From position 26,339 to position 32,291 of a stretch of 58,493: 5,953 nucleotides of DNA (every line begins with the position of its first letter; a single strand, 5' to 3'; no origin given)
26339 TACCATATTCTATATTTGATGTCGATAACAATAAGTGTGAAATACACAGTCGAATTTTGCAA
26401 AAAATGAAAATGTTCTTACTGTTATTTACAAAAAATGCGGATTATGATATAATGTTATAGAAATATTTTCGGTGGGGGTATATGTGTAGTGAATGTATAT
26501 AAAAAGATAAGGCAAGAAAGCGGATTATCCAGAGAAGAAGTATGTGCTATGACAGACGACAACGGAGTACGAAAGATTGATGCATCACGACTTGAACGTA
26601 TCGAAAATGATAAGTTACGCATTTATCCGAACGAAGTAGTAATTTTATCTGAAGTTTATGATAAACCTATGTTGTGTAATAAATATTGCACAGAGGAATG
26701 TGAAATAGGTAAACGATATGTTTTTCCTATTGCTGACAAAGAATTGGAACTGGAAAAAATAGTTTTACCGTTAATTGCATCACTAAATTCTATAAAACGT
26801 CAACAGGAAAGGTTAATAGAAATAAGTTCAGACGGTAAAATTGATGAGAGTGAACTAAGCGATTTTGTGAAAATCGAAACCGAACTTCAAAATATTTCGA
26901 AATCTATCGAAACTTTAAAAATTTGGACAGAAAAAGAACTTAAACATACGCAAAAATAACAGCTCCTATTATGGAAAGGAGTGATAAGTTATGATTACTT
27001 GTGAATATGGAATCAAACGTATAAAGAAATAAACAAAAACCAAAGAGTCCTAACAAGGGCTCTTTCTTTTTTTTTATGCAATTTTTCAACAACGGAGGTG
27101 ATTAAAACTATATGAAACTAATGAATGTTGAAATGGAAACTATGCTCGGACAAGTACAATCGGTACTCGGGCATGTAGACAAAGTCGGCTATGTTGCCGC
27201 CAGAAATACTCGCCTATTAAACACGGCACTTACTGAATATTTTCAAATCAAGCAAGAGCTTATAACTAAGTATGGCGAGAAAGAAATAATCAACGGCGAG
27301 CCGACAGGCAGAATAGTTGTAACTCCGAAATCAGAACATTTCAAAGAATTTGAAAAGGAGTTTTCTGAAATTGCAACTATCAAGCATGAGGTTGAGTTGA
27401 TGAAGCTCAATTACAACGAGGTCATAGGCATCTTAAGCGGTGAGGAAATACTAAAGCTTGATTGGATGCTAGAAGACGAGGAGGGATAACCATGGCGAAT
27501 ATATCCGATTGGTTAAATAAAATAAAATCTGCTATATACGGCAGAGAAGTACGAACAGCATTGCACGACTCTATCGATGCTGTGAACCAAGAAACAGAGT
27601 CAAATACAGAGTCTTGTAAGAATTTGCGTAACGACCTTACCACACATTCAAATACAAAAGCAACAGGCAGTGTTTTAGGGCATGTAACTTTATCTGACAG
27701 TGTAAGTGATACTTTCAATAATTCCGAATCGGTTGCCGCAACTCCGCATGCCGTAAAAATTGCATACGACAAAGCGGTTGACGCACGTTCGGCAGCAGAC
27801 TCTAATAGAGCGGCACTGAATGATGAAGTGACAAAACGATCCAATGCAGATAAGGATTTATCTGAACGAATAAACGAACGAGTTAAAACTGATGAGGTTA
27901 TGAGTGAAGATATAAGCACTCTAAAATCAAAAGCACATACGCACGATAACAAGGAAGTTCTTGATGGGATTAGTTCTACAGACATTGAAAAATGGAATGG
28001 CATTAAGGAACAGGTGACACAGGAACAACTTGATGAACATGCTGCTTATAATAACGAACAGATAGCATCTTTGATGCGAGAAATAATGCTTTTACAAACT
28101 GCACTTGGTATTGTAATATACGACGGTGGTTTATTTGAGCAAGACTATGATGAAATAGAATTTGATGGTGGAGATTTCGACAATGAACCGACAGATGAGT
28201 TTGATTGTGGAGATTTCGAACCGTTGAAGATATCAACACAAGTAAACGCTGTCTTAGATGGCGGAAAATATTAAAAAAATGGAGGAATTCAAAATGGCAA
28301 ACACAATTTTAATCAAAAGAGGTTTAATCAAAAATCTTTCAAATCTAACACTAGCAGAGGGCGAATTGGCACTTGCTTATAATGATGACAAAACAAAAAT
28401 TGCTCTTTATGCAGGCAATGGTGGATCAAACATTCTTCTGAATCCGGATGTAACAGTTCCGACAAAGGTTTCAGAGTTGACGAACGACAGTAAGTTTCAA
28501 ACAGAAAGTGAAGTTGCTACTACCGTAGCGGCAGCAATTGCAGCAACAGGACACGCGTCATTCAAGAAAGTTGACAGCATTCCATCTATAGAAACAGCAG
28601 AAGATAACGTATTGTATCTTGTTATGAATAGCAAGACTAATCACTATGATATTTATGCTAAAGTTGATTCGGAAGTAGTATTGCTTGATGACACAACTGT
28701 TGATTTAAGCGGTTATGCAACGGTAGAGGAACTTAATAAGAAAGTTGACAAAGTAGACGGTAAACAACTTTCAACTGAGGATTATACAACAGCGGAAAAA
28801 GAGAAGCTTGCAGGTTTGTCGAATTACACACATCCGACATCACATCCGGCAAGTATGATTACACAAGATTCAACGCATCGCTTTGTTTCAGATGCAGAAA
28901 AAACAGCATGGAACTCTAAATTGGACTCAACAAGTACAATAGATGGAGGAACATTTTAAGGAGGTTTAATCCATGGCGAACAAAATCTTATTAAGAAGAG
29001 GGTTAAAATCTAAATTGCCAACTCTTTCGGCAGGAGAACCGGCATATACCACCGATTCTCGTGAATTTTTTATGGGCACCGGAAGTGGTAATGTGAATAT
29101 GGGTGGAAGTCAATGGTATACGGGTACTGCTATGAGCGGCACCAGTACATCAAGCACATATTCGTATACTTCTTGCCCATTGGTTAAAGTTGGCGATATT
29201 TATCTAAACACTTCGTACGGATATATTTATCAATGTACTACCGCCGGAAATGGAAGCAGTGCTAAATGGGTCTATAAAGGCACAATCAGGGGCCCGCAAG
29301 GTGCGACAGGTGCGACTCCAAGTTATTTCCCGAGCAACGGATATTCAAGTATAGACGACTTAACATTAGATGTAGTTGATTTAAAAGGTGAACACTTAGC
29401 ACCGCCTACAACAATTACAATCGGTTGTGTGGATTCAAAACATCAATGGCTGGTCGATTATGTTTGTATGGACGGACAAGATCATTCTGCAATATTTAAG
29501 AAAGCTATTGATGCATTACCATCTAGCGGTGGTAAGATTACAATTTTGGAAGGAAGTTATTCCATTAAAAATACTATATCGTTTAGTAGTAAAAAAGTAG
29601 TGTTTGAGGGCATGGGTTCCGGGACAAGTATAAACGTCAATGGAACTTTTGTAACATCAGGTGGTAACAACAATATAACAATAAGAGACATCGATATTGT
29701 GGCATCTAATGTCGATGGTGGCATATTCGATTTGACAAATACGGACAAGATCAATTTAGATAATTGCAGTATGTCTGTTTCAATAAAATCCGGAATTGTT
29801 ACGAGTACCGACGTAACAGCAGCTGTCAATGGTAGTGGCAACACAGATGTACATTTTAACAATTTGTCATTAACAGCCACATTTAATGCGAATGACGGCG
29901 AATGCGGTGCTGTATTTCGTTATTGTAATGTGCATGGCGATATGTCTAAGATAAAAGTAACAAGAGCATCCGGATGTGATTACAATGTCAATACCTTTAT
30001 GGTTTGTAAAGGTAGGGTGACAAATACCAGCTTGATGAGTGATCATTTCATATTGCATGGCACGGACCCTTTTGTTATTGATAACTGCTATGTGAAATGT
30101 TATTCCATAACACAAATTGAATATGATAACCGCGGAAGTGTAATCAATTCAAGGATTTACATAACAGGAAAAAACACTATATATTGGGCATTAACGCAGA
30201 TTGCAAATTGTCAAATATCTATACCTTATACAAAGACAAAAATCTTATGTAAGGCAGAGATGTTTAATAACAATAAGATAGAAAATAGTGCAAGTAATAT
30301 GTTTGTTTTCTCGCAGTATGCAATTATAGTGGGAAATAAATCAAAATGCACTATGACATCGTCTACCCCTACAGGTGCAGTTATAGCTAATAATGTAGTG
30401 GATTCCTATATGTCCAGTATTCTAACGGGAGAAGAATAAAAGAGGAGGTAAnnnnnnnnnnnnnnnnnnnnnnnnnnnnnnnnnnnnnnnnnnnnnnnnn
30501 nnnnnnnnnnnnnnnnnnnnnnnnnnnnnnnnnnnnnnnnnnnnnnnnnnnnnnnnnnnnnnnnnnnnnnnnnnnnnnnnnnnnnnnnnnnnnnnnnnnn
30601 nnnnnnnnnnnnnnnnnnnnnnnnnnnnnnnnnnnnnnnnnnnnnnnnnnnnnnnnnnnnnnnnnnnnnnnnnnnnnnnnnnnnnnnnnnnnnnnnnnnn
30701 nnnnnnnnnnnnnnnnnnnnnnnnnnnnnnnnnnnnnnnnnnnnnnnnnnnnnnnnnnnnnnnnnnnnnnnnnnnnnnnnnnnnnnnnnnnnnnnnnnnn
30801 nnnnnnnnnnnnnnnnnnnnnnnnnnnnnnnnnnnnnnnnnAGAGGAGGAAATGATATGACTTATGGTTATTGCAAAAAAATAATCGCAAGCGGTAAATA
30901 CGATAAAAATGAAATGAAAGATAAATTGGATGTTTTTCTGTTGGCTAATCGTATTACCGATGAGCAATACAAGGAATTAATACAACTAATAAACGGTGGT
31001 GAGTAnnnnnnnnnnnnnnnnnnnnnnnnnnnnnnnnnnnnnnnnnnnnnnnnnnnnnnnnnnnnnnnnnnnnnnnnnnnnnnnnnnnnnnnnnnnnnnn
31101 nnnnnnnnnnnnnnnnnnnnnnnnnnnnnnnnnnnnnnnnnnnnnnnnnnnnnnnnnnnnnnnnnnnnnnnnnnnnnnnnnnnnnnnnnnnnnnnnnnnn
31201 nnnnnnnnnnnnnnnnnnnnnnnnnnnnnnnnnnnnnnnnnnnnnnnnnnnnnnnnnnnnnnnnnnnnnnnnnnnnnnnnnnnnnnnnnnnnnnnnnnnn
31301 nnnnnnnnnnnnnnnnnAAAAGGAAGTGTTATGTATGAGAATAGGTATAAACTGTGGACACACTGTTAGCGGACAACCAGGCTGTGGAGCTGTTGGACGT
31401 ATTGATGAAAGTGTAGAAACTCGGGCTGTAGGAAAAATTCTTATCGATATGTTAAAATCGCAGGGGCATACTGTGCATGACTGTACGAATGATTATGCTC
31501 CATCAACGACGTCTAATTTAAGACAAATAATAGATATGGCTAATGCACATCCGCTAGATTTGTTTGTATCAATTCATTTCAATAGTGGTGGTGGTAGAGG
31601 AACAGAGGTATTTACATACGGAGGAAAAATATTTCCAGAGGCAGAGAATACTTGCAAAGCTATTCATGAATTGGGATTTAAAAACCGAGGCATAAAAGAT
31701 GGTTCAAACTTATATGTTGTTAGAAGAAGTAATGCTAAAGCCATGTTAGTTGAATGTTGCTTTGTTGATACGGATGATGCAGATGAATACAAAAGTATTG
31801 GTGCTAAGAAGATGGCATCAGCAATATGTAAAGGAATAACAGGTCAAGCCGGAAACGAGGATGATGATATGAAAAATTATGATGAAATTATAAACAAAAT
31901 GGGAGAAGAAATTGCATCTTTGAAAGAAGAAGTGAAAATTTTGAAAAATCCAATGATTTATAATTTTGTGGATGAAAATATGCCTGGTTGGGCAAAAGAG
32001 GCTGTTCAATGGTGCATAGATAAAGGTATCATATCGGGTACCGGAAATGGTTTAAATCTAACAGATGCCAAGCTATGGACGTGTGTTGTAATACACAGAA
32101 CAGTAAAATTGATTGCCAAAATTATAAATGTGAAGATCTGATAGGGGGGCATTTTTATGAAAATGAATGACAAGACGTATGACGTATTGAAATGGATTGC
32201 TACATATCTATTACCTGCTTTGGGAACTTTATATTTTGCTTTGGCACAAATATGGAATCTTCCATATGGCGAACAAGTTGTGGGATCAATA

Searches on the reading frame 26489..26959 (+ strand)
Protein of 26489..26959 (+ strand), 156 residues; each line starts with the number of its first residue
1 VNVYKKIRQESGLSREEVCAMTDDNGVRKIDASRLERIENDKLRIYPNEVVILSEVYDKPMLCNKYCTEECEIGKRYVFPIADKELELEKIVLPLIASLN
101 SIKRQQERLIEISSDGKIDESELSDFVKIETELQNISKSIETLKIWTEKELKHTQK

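Call 8: search_protein_families(library=phrogs, proteins=[window:26489-26959:+], max_evalue=0.001)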
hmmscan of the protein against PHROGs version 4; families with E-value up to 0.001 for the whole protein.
window:26489-26959:+ (156 aa): 1 family
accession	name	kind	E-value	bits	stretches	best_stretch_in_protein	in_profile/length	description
phrog_6499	-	transcription regulation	2.4e-34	119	1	2-151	9-156/157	transcriptional regulator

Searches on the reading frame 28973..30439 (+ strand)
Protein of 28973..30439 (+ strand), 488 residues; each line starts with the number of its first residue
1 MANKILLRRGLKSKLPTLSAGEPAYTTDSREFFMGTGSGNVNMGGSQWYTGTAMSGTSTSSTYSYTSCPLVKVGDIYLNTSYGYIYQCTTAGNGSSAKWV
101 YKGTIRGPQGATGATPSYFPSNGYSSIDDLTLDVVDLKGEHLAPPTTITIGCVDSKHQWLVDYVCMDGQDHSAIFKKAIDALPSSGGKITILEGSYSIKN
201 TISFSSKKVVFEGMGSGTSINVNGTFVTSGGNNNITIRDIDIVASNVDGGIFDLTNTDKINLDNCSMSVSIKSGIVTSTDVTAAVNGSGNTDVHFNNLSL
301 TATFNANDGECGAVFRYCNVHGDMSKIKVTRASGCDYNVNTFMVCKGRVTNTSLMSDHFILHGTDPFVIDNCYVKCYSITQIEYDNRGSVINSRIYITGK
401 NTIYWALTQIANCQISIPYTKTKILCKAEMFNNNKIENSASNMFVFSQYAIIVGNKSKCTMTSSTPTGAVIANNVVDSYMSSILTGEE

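Call 8: search_protein_families(library=phrogs, proteins=[window:28973-30439:+], max_evalue=0.001)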
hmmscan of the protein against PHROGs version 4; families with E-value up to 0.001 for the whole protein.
window:28973-30439:+ (488 aa): 1 family
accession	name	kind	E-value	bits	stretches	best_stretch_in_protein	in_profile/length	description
phrog_19577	-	head and packaging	2.1e-07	31.4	1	3-45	7-49/378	minor head protein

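Call 45: search_protein_families(library=pfam, proteins=[window:28973-30439:+], max_evalue=0.01)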
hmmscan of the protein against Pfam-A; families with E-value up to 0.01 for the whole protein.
window:28973-30439:+ (488 aa): 1 family
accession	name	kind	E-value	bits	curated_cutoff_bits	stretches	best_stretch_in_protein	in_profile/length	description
PF18454.7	Mtd_N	-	1.4e-06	28.5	26.3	1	7-38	3-36/37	Major tropism determinant N-terminal domain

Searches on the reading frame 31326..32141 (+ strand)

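Call 8: search_protein_families(library=phrogs, proteins=[window:31326-32141:+], max_evalue=0.001)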
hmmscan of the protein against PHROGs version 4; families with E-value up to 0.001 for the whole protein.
window:31326-32141:+ (271 aa): 6 families
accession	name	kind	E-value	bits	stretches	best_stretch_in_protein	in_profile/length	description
phrog_435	-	lysis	9.2e-59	200.8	1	3-187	112-297/556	endolysin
phrog_12727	-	lysis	2.9e-24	87.1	1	4-184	162-351/393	endolysin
phrog_2742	-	lysis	8.4e-22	79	1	6-178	4-184/318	endolysin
phrog_23201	-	unknown function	7.1e-20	72.5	1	177-260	141-221/224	-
phrog_489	-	lysis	8.8e-10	39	1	5-208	166-387/459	endolysin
phrog_13214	-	unknown function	0.00072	20.4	0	119-150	18-50/55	-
